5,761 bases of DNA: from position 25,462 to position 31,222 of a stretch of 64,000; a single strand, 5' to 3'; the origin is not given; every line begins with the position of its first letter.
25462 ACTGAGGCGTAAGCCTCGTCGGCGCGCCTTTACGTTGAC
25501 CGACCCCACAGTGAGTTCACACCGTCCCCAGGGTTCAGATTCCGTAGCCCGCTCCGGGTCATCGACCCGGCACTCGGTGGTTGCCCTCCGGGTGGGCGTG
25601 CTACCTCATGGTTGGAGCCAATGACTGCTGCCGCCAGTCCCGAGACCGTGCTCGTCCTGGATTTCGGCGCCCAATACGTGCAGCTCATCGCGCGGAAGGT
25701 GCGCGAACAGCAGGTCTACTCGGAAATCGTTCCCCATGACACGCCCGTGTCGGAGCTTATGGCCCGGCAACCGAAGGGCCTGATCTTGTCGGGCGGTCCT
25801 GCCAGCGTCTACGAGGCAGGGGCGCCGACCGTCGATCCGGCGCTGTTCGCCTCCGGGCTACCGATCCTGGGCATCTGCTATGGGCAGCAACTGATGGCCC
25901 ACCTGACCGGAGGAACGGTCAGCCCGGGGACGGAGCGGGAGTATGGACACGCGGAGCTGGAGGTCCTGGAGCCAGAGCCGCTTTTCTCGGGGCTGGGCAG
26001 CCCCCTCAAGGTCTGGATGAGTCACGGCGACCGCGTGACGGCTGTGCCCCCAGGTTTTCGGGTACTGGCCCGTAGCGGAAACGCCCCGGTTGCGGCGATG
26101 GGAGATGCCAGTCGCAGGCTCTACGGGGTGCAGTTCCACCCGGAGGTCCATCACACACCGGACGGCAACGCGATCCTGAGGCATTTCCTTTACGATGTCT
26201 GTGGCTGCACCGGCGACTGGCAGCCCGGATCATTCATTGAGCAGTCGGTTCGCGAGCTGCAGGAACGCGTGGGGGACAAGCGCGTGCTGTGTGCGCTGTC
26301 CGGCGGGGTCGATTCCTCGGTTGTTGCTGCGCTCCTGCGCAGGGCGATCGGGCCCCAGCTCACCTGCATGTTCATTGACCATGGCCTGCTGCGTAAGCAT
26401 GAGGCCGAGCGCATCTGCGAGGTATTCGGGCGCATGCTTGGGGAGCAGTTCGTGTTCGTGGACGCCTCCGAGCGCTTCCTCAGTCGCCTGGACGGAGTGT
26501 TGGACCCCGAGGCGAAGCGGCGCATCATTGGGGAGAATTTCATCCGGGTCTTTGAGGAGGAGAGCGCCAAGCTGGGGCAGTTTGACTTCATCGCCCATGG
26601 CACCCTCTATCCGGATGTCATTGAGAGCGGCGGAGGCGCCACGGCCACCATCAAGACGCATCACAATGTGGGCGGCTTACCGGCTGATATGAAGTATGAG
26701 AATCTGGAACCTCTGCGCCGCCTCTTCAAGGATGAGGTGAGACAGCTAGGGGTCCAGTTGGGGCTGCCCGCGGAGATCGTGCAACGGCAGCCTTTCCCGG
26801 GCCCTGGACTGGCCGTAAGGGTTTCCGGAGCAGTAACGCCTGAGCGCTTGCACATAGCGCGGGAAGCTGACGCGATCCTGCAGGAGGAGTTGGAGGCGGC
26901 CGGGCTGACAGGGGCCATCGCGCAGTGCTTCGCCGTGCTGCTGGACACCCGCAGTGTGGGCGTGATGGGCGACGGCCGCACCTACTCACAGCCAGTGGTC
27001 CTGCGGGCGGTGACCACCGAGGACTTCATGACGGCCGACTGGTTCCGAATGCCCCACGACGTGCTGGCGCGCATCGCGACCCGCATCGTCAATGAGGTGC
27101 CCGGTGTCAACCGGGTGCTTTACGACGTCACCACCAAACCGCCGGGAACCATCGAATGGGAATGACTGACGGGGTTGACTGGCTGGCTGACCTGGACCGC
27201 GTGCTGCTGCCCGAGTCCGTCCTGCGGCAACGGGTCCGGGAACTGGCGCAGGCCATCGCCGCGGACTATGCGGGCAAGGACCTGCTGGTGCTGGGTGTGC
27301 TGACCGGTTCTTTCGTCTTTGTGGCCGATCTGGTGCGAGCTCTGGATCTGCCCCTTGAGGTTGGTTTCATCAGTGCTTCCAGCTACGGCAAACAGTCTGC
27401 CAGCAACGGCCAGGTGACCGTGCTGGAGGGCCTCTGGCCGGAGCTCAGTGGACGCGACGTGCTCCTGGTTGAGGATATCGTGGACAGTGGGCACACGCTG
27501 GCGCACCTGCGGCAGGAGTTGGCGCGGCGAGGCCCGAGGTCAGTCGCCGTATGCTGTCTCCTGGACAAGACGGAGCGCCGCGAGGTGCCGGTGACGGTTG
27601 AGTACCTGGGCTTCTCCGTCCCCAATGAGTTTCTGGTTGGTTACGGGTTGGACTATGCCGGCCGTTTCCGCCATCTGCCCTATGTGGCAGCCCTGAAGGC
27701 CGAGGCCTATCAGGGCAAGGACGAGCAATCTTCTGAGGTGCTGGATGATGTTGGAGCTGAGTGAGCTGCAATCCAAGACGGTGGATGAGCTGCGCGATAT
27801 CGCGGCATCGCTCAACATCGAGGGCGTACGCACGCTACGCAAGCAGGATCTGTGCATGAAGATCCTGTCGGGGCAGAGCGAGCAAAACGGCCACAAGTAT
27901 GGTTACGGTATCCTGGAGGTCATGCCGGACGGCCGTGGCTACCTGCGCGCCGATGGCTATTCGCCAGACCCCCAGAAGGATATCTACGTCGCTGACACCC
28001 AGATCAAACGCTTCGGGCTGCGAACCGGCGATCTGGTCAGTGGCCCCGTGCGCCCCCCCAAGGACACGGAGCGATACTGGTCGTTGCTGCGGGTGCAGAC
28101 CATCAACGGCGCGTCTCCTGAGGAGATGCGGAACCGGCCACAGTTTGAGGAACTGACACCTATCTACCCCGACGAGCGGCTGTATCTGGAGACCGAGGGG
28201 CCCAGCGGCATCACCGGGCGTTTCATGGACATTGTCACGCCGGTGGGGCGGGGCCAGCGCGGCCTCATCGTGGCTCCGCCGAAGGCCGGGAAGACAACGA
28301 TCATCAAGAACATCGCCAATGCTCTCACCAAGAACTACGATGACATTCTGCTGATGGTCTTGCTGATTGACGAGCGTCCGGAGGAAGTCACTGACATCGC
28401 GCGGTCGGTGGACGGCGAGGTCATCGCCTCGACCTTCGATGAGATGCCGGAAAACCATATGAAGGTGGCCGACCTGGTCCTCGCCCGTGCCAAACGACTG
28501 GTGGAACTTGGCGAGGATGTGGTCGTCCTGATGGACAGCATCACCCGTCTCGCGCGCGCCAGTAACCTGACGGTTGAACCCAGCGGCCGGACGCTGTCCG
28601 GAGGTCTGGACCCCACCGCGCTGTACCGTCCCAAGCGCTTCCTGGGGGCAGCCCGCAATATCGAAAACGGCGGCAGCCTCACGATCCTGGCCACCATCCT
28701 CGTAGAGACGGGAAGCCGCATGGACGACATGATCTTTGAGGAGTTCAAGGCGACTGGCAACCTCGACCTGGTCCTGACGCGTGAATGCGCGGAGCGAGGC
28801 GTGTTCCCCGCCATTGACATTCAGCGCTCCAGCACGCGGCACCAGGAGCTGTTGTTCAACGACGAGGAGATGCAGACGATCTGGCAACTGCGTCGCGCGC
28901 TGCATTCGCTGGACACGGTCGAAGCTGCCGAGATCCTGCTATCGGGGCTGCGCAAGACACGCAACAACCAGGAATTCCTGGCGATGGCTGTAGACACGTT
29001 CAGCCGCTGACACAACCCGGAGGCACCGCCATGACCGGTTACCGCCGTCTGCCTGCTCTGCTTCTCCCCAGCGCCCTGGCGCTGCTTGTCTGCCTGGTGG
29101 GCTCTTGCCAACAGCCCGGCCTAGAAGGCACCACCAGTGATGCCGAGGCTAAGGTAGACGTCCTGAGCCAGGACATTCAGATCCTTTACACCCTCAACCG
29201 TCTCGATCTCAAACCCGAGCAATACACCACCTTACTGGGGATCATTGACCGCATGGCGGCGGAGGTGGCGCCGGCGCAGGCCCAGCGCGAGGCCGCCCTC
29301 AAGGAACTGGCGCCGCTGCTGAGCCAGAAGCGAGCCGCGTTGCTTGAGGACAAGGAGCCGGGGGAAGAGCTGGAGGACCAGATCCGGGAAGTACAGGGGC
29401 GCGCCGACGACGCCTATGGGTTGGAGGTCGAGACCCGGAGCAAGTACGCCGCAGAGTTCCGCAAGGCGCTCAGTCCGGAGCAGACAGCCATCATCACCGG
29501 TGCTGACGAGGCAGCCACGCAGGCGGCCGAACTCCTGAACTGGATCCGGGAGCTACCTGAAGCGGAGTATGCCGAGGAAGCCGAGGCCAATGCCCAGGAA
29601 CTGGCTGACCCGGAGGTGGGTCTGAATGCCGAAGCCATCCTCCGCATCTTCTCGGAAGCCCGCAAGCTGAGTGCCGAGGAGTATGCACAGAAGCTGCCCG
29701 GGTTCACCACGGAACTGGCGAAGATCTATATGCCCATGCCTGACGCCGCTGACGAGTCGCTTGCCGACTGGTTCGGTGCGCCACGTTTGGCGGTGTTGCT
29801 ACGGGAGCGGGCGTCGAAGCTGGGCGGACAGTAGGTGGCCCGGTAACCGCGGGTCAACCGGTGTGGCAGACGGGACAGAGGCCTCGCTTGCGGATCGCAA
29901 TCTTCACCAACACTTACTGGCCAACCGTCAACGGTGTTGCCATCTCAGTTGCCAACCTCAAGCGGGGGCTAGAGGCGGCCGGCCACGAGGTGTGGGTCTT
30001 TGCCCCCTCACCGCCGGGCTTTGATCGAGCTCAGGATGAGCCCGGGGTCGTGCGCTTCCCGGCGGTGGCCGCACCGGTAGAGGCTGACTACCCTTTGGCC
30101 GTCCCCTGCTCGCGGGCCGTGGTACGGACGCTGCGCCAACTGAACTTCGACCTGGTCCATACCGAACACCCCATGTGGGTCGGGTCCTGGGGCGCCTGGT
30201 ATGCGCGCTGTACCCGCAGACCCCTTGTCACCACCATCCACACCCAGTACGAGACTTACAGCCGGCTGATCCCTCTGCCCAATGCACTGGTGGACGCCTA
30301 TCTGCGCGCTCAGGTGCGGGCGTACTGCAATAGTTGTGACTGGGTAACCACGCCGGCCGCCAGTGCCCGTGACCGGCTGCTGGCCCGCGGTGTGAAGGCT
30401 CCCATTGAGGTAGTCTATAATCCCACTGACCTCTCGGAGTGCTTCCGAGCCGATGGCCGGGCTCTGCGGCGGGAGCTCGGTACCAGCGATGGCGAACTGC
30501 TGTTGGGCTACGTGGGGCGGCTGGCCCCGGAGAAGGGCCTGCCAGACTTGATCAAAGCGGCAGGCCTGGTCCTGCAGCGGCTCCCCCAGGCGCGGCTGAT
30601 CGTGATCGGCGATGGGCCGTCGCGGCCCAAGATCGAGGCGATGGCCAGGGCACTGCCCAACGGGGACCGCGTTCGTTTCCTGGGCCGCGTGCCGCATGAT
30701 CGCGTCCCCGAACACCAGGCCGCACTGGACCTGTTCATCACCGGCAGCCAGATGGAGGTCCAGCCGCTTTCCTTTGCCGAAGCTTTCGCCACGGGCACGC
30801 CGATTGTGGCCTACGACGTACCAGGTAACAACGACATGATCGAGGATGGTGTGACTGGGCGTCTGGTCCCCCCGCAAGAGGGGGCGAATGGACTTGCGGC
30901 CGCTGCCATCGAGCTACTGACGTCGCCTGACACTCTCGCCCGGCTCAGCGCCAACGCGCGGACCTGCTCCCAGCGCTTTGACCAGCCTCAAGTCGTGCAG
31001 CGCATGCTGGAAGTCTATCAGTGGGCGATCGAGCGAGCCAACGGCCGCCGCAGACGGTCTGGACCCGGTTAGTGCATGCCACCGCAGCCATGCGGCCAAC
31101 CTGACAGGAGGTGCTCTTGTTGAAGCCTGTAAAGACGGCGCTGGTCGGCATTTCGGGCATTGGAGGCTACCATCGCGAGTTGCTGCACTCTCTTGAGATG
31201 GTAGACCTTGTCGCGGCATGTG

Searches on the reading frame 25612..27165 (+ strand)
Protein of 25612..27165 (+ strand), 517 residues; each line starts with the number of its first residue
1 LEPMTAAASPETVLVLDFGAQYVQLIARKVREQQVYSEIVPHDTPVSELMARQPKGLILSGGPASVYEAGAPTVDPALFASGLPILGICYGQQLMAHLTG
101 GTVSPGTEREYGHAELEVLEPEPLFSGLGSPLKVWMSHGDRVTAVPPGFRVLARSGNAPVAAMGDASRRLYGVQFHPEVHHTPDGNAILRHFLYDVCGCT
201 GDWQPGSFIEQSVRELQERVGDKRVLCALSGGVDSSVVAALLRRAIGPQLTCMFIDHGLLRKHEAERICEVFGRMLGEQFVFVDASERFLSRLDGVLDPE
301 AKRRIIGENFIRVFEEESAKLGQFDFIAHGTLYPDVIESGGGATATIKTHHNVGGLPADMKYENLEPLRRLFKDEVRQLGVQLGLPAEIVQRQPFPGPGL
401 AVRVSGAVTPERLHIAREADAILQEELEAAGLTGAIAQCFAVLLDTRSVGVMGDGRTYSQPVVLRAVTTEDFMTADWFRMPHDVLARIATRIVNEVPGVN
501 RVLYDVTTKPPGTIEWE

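Call 78: search_protein_families(library=pfam, proteins=[window:25612-27165:+], max_evalue=0.001)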
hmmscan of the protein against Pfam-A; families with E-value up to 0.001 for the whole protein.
window:25612-27165:+ (517 aa): 6 families
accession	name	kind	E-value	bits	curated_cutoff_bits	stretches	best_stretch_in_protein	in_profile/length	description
PF00117.34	GATase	-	6.7e-46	156.8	22.8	1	14-195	1-189/190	Glutamine amidotransferase class-I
PF00958.27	GMP_synt_C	-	4.9e-42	142.3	27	1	425-516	1-92/92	GMP synthase C terminal domain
PF02540.23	NAD_synthase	-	1.3e-09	38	21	1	210-249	6-45/242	NAD synthase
PF07722.19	Peptidase_C26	-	4.4e-09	36.9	20.5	1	79-178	102-219/219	Peptidase C26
PF00733.27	Asn_synthase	-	3.4e-06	27.4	21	1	211-256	8-51/354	Asparagine synthase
PF03054.22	tRNA_Me_trans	-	3e-05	24.2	20.6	1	223-256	1-33/202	tRNA methyl transferase HUP domain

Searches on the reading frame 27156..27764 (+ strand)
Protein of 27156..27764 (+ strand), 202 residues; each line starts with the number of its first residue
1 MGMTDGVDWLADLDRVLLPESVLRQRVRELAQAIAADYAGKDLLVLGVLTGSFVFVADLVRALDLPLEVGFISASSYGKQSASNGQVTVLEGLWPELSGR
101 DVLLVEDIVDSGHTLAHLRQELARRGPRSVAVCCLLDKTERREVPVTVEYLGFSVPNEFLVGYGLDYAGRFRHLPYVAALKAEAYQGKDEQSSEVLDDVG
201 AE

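Call 38: search_protein_families(library=pfam, proteins=[window:27156-27764:+], max_evalue=0.001)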
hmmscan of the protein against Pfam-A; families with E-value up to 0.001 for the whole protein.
window:27156-27764:+ (202 aa): 1 family
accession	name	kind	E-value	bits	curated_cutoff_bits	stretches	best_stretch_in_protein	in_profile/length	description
PF00156.33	Pribosyltran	-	2.3e-27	95.7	26.3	1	25-167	13-157/158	Phosphoribosyl transferase domain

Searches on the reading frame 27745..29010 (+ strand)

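Call 78: search_protein_families(library=pfam, proteins=[window:27745-29010:+], max_evalue=0.001)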
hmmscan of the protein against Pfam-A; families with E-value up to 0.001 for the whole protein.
window:27745-29010:+ (421 aa): 3 families
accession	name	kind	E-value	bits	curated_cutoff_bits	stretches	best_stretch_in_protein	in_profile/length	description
PF07497.18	Rho_RNA_bind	-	1.6e-27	95.5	27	1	55-126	3-73/73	Rho termination factor, RNA-binding domain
PF00006.31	ATP-synt_ab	-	4.7e-27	95.5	29.5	1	159-363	3-212/213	ATP synthase alpha/beta family, nucleotide-binding domain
PF07498.18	Rho_N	-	4.5e-14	52.6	24.9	1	7-49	1-43/43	Rho termination factor, N-terminal domain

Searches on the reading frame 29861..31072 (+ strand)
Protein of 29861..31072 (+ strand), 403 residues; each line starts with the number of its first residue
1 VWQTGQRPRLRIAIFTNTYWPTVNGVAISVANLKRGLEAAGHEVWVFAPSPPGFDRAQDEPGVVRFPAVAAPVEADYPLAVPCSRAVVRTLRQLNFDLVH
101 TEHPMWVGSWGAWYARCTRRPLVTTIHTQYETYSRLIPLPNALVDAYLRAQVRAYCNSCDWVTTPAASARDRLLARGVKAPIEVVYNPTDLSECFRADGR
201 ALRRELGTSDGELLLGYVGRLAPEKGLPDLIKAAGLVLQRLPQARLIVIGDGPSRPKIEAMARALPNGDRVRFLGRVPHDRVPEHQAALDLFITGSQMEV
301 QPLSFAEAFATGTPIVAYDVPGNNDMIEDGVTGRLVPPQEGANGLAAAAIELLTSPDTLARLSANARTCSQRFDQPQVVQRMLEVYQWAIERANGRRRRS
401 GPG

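Call 78: search_protein_families(library=pfam, proteins=[window:29861-31072:+], max_evalue=0.001)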
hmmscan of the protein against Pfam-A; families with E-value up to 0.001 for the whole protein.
window:29861-31072:+ (403 aa): 4 families
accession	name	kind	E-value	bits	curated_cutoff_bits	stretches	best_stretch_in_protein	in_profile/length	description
PF00534.26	Glycos_transf_1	-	1.3e-37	129.4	26.4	1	201-367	4-170/172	Glycosyl transferases group 1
PF13439.12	Glyco_transf_4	-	3.8e-34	118.6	28.5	1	23-192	1-169/170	Glycosyltransferase Family 4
PF13692.12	Glyco_trans_1_4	-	2.6e-31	109.2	27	1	214-354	3-141/142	Glycosyl transferases group 1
PF13579.12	Glyco_trans_4_4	-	4.5e-19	69.8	29.7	1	24-187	1-157/158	Glycosyl transferase 4-like domain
